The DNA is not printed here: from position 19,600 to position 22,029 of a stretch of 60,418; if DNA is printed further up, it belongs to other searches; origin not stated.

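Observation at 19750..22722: HEPN-motif Abi-like protein plus membrane-anchored HerA/DUF87 ATPase: candidate undescribed two-gene defence cassette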

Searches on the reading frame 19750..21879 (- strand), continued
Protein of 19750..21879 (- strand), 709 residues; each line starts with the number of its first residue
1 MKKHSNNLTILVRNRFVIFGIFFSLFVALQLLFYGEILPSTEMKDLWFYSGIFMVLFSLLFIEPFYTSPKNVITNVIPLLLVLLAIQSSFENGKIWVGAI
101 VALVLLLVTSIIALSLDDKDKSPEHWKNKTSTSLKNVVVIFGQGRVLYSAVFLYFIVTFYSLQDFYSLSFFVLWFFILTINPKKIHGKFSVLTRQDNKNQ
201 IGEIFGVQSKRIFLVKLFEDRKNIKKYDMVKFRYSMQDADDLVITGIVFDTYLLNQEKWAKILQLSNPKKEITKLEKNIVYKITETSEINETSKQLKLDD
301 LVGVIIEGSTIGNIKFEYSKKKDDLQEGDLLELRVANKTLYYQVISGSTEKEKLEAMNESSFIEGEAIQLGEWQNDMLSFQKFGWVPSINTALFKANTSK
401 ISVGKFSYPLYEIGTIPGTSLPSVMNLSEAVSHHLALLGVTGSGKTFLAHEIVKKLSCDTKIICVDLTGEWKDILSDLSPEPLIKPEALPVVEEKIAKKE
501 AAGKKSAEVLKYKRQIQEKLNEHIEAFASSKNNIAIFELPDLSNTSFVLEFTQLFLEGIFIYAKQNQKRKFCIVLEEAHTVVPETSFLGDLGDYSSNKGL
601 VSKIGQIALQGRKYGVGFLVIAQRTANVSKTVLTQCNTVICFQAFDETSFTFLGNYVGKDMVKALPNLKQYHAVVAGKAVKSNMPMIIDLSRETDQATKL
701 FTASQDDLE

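Call 79: search_protein_families(library=pfam, proteins=[L008:678-4385:+, L028:5221-7953:+, L035:5021-7621:+, L030:2652-6026:+, L175:3109-6687:+, L023:7812-10289:+, L138:1631-3943:+, L209:308-2530:+, L194:3659-6925:+, L177:513-3263:+], max_evalue=0.001)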
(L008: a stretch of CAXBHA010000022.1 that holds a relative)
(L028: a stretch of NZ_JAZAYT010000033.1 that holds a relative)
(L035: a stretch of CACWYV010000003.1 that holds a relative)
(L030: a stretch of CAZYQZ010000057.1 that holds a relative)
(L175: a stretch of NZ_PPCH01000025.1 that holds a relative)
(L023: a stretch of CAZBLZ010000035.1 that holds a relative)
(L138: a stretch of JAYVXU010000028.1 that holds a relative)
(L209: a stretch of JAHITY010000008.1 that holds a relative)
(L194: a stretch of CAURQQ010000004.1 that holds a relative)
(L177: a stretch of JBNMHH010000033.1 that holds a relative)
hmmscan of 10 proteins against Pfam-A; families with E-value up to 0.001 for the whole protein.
L008:678-4385:+ (1235 aa): 0 families

L028:5221-7953:+ (910 aa): 7 families
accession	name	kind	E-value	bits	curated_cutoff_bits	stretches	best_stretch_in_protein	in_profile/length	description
PF20473.4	MmeI_Mtase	-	7.8e-95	317.4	27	1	333-592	2-258/259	MmeI, DNA-methyltransferase domain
PF20466.3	MmeI_TRD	-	1.2e-68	231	27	1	616-818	2-206/207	MmeI, target recognition domain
PF20464.3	MmeI_N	-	7.2e-44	150.7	27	1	11-173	2-180/181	MmeI, N-terminal domain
PF20467.3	MmeI_C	-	2.4e-31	108.2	27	1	822-902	3-83/83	MmeI, C-terminal domain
PF20465.4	MmeI_hel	-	1.1e-26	93.8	27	1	179-257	1-75/75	MmeI, helicase spacer domain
PF07669.17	Eco57I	-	2.6e-06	28.1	25.3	1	404-554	4-160/171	Eco57I restriction-modification methylase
PF02384.22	N6_Mtase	-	0.00039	20.3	20.4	0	353-493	49-151/311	N-6 DNA Methylase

L035:5021-7621:+ (866 aa): 3 families
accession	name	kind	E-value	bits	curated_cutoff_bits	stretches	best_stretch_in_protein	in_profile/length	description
PF03797.25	Autotransporter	-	2.5e-26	93.4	26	1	584-827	2-251/255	Autotransporter beta-domain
PF16168.11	AIDA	-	4.1e-19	68.8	27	1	327-385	1-59/63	Adhesin of bacterial autotransporter system, probable stalk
PF03212.20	Pertactin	-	2.6e-06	27.8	22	1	437-529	27-115/121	Pertactin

L030:2652-6026:+ (1124 aa): 5 families
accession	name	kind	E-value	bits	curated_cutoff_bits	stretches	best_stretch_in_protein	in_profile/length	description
PF07669.17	Eco57I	-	8.7e-36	124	25.3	1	510-760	1-171/171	Eco57I restriction-modification methylase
PF12950.13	TaqI_C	-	5.3e-14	52.9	26.5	1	890-1060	1-118/118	TaqI-like C-terminal specificity domain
PF02384.22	N6_Mtase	-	1.2e-08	35.1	20.4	0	351-391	4-40/311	N-6 DNA Methylase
PF25120.1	DUF7814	-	1.1e-06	29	27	1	205-297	75-160/228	Domain of unknown function (DUF7814)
PF20473.4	MmeI_Mtase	-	3e-06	27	27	1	431-531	12-84/259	MmeI, DNA-methyltransferase domain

L175:3109-6687:+ (1192 aa): 15 families
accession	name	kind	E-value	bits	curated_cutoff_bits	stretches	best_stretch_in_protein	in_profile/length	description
PF01855.24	POR_N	-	1.6e-74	251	27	1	19-246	4-229/231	Pyruvate flavodoxin/ferredoxin oxidoreductase, thiamine diP-bdg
PF01558.24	POR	-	9.7e-30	104.4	27.4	1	425-608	1-172/173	Pyruvate ferredoxin/flavodoxin oxidoreductase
PF10371.14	EKR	-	1.6e-17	63.5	27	1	637-679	14-54/55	Domain of unknown function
PF17147.9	PFOR_II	-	7e-17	62.1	27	1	269-358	1-88/102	Pyruvate:ferredoxin oxidoreductase core domain II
PF12838.12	Fer4_7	-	1.1e-08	35.9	27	1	690-761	1-50/52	4Fe-4S dicluster domain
PF02775.26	TPP_enzyme_C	-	1.1e-07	32.2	21.9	1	961-1072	47-150/151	Thiamine pyrophosphate enzyme, C-terminal TPP binding domain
PF14697.11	Fer4_21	-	5.3e-07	30.1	35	0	741-761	33-53/59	4Fe-4S dicluster domain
PF13237.11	Fer4_10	-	9.8e-07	29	25.5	1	688-760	6-53/53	4Fe-4S dicluster domain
PF13183.11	Fer4_8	-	2.2e-06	28.6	27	1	689-762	3-67/68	4Fe-4S dicluster domain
PF12837.12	Fer4_6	-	4.3e-06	26.9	25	1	683-706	1-24/24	4Fe-4S binding domain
PF13484.11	Fer4_16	-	4.6e-06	27.7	30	1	690-761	1-65/66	4Fe-4S double cluster binding domain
PF00037.32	Fer4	-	1.1e-05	25.5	21.1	1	685-707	2-24/24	4Fe-4S binding domain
PF13187.11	Fer4_9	-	5.5e-05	23.5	27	1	690-762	1-50/52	4Fe-4S dicluster domain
PF13534.11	Fer4_17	-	0.00017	22.5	22.2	0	689-704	44-59/61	4Fe-4S dicluster domain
PF12797.12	Fer4_2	-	0.00066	19.9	24.5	0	685-702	4-21/22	4Fe-4S binding domain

L023:7812-10289:+ (825 aa): 0 families

L138:1631-3943:+ (770 aa): 3 families
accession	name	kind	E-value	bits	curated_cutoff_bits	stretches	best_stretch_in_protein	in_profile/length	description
PF04851.21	ResIII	-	5.9e-14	52.7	22.5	1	3-190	3-163/164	Type III restriction enzyme, res subunit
PF00270.35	DEAD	-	0.00045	20.4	26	0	33-190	18-161/167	DEAD/DEAH box helicase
PF09820.16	AAA-ATPase_like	-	0.00093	19.5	26.1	0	431-519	90-174/201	Predicted AAA-ATPase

L209:308-2530:+ (740 aa): 3 families
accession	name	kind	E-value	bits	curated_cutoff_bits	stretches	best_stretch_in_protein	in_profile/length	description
PF13646.12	HEAT_2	-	1.9e-24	86.2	27.7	2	349-420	17-88/88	HEAT repeats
PF03130.22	HEAT_PBS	-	3e-19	67.7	20.9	0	379-402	1-24/27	PBS lyase HEAT-like repeat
PF00514.29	Arm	-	5.9e-06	26.6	20.6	0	363-390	12-39/41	Armadillo/beta-catenin-like repeat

L194:3659-6925:+ (1088 aa): 10 families
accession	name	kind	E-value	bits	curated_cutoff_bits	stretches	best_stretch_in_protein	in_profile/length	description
PF02786.22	CPSase_L_D2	-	9.2e-107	355.8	19.8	2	127-333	1-210/211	Carbamoyl-phosphate synthase L chain, ATP binding domain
PF25596.1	CPSase_L_D1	-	9.2e-93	306.6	27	2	558-669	2-117/118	Carbamoyl phosphate synthase preATP-grasp domain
PF02787.25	CPSase_L_D3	-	1.7e-26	92.5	26.6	1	420-495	3-79/80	Carbamoyl-phosphate synthetase large chain, oligomerisation domain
PF02142.27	MGS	-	1.7e-22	79.8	24.1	1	970-1055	2-94/94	MGS-like domain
PF07478.18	Dala_Dala_lig_C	-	2.2e-13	50.6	24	1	700-843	28-174/204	D-ala D-ala ligase C-terminus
PF02222.28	ATP-grasp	-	7.1e-12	45.8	27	1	681-845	3-163/179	ATP-grasp domain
PF02655.19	ATP-grasp_3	-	1.4e-10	41.9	23.2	1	672-845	2-157/160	ATP-grasp domain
PF15632.11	ATPgrasp_Ter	-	3.9e-07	30.3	29.1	1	808-870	49-110/131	ATP-grasp in the biosynthetic pathway with Ter operon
PF13535.11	ATP-grasp_4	-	9.5e-06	25.7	27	0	198-302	50-151/160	ATP-grasp domain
PF13549.11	ATP-grasp_5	-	0.00026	20.9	27.6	0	132-169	16-53/221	ATP-grasp domain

L177:513-3263:+ (916 aa): 4 families
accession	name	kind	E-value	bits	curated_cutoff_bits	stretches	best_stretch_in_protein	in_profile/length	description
PF00580.27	UvrD-helicase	-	3e-42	145.6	23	1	8-407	15-269/271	UvrD/REP helicase N-terminal domain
PF13361.12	UvrD_C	-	6.5e-22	78.8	25.6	2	601-712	268-346/350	UvrD-like helicase C-terminal domain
PF13245.12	AAA_19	-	2.9e-13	50.6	25.1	1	7-394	12-134/134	AAA domain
PF13538.12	UvrD_C_2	-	2.4e-10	40.6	27.4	1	688-712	26-52/52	UvrD-like helicase C-terminal domain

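Call 80: find_related_loci(query=A2, collection=viral_contigs, flank=5000)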
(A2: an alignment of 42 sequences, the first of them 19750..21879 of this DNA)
Query A2 (709 aa) in viral_contigs; peptide patterns used: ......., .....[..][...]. (x = any residue, [..] = any of these).
23 stretches matched a pattern; 1 encode a relative of the query (tblastn E <= 1e-3); 1 distinct loci.
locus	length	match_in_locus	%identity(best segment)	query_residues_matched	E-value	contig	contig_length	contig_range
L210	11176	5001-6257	38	289-707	1e-78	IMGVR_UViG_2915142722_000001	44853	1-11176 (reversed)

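Call 84: search_protein_families(library=pfam, proteins=[L210:4113-6383:+], max_evalue=0.01)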
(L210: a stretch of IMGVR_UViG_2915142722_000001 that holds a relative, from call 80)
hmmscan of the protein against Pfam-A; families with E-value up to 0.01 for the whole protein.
L210:4113-6383:+ (756 aa): 5 families
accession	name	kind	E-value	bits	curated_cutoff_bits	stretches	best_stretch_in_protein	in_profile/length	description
PF01935.23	DUF87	-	2.6e-11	44.5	23.2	1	418-502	3-100/220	Helicase HerA, central domain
PF05872.18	HerA_C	-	3.5e-06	26.4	22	0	603-655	270-322/502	Helicase HerA-like C-terminal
PF10412.15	TrwB_AAD_bind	-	1e-05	25.1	20.5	1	437-482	15-60/387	Type IV secretion-system coupling protein DNA-binding domain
PF13401.12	AAA_22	-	0.0021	18.8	27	0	438-529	6-81/130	AAA domain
PF19044.6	P-loop_TraG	-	0.0094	15.1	25.8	0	440-484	32-75/413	TraG P-loop domain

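Call 88: search_dna_similar(query=window:19750-21879:-, collection=plasmids, mode=protein, max_evalue=1e-20, max_rows=12)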
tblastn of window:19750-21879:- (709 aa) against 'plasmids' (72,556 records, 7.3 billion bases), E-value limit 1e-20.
Records with a match: 8; places in all: 8; records where one place covers at least 80% of the query: 2.
Best place of each record, by identity: <60% 8.
By first word of the organism name: Bradyrhizobium 6; Aminobacter 1; Arcobacter 1.
By predicted mobility (MOB-suite, as given by PLSDB): conjugative 4; mobilizable 2; non-mobilizable 2.
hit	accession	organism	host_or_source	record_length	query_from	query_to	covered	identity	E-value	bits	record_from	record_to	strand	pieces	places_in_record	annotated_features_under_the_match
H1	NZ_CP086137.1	Bradyrhizobium barranii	Glycine max cv. AC Orford,Cell ...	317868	125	699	81%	32.4%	4e-64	239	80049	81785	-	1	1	DUF87 domain-containing protein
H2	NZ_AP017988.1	Aminobacter sp. SS-2016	Lotus japoicus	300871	13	691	96%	26.7%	5e-60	227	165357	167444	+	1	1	DUF87 domain-containing protein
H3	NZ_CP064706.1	Bradyrhizobium sp. 155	Acmispon strigosus,cell culture,root ...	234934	301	699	56%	38.9%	2e-57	250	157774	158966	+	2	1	DUF87 domain-containing protein | hypothetical protein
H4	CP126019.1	Bradyrhizobium japonicum USDA 123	Glycine max,soybean,root nodule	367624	301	699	56%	38.4%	4e-63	236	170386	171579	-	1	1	DUF87 domain-containing protein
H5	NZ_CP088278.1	Bradyrhizobium barranii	Glycine max cv. AC Glengarry,cell ...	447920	301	699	56%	38.4%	4e-62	233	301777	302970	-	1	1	DUF87 domain-containing protein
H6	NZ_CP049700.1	Bradyrhizobium barranii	Glycine max cv. AC Glengarry,cell ...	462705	301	699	56%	38.4%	4e-62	233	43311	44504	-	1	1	DUF87 domain-containing protein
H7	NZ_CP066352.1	Bradyrhizobium japonicum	Glycine max,DNA isolated from pure ...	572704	301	699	56%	37.3%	1e-63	238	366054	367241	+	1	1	DUF87 domain-containing protein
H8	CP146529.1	Arcobacter sp. AZ-2023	-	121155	566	703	19%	42.0%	1e-26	124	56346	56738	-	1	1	DUF87 domain-containing protein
